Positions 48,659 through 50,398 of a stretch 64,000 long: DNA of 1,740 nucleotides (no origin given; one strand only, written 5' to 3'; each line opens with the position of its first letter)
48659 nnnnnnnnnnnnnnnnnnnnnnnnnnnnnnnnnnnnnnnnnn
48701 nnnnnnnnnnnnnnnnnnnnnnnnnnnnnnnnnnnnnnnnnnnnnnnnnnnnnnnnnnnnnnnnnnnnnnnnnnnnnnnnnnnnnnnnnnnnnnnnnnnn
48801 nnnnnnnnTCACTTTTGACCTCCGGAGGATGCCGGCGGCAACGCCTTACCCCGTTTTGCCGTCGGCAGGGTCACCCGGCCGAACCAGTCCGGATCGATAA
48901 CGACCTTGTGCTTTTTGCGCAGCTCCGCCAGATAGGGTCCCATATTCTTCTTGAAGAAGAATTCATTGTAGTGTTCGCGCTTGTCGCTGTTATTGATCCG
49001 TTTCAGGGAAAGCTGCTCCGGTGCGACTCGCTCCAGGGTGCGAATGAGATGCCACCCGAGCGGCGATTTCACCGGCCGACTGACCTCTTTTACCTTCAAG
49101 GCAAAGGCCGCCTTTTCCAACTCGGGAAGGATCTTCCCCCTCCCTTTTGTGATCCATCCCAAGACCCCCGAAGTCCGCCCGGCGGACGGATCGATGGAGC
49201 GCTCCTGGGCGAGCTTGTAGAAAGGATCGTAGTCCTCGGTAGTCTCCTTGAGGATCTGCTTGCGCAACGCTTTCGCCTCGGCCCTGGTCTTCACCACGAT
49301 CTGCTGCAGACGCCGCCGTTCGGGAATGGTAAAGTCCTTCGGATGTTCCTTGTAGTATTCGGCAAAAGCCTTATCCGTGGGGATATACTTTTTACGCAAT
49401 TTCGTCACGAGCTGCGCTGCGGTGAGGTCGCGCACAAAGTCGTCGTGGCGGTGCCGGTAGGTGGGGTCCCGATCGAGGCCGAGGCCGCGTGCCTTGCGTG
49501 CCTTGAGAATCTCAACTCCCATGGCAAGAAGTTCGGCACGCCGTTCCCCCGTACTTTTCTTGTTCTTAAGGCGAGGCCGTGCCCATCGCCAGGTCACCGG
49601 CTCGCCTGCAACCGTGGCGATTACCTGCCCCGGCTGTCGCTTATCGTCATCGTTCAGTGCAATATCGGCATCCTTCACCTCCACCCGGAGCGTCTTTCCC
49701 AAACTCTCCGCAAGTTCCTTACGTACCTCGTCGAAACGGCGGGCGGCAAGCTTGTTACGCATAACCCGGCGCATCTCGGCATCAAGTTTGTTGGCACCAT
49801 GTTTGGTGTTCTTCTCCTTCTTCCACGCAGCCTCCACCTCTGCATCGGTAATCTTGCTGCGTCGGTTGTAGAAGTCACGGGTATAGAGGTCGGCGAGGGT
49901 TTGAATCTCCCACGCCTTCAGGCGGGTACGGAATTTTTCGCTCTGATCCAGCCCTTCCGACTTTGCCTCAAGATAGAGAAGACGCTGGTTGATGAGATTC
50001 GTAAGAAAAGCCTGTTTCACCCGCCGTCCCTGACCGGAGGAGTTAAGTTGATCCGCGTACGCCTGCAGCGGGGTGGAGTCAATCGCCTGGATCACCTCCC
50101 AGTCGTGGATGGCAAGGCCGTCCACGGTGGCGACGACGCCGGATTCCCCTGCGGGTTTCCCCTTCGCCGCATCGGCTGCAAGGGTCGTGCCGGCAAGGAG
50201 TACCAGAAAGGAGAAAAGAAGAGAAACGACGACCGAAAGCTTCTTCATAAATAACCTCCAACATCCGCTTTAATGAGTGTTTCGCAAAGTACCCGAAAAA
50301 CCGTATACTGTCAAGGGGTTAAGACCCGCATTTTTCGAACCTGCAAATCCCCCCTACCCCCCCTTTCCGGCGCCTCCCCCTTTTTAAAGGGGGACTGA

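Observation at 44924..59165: Candidate extracytoplasmic electron-transfer module: PEP-CTERM proteins + giant multiheme cytochromes + PPIase + FGE-like + DUF1573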

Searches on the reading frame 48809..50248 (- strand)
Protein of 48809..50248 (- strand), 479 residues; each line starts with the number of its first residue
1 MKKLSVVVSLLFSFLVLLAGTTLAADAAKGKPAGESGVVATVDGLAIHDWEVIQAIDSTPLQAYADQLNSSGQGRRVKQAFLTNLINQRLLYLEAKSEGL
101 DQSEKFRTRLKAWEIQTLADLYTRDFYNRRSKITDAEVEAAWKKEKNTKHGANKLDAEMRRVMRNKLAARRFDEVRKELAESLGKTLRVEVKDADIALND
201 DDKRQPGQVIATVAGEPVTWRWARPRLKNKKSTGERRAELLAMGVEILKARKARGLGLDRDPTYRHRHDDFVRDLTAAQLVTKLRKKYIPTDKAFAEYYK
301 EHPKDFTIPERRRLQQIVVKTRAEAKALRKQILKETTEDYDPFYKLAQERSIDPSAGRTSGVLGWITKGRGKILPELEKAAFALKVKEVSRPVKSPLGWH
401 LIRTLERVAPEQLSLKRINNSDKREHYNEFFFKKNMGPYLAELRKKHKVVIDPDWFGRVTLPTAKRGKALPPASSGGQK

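Call 4: search_protein_families(library=pfam, proteins=[window:48809-50248:-], max_evalue=0.01)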
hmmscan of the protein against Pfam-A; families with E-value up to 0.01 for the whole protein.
window:48809-50248:- (479 aa): 5 families
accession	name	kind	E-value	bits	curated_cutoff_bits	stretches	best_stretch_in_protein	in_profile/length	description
PF13145.12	Rotamase_2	-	3.5e-20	73.4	27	1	290-417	1-118/121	PPIC-type PPIASE domain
PF00639.27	Rotamase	-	7.6e-18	65.7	21.7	1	320-403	13-94/97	PPIC-type PPIASE domain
PF13616.12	Rotamase_3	-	3.7e-16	60.1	22.5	1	319-407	30-115/116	PPIC-type PPIASE domain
PF13624.11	SurA_N_3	-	0.00011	22.5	27.2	1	7-104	13-110/162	SurA-like N-terminal domain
PF13623.11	SurA_N_2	-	0.00038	20.8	28.5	1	10-104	19-112/145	SurA-like N-terminal domain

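Call 5: search_protein_families(library=ncbifam, proteins=[window:48809-50248:-], max_evalue=0.01)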
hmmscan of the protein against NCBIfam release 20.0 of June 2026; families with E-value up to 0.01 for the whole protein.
window:48809-50248:- (479 aa): 11 families
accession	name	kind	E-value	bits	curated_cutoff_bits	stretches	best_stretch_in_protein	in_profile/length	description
NF000809.0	PRK00059.1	equivalog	2.8e-19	69.7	303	1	279-417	163-297/336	peptidylprolyl isomerase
TIGR02933.1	nifM_nitrog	equivalog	5.5e-18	65.8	168.2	1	288-412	100-224/256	nitrogen fixation protein NifM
TIGR02925.1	cis_trans_EpsD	equivalog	6.4e-16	58.7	108.9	2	14-143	5-127/232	EpsD family peptidyl-prolyl cis-trans isomerase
NF008054.0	PRK10788.1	equivalog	1.7e-15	56.8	493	1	290-413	249-363/626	peptidylprolyl isomerase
NF002846.0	PRK03095.1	equivalog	8.3e-12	45.2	361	1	313-424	134-237/287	peptidylprolyl isomerase PrsA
NF002827.0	PRK03002.1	equivalog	2.9e-11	42.9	343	1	305-407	131-225/285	peptidylprolyl isomerase PrsA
NF008038.0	PRK10770.1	equivalog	4.8e-08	32.2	394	1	316-406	294-382/431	peptidylprolyl isomerase SurA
NF002824.0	PRK02998.1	subfamily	2.9e-07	30.1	360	1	304-406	128-222/283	peptidylprolyl isomerase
NF003356.0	PRK04405.1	subfamily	1.2e-06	27.9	339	1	286-410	125-239/299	peptidylprolyl isomerase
NF011969.0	PRK15441.1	equivalog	4.1e-06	27.1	127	1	317-407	10-92/93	peptidylprolyl isomerase PpiC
NF033166.1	lipo_LipL31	equivalog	0.0012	18.4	250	1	78-186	81-190/210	lipoprotein LipL31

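Call 8: find_encoding_contigs(protein=window:48809-50248:-, flank=10000, max_places=6)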
Protein window:48809-50248:- (479 aa): no gene with exactly this product is on record in the collection.
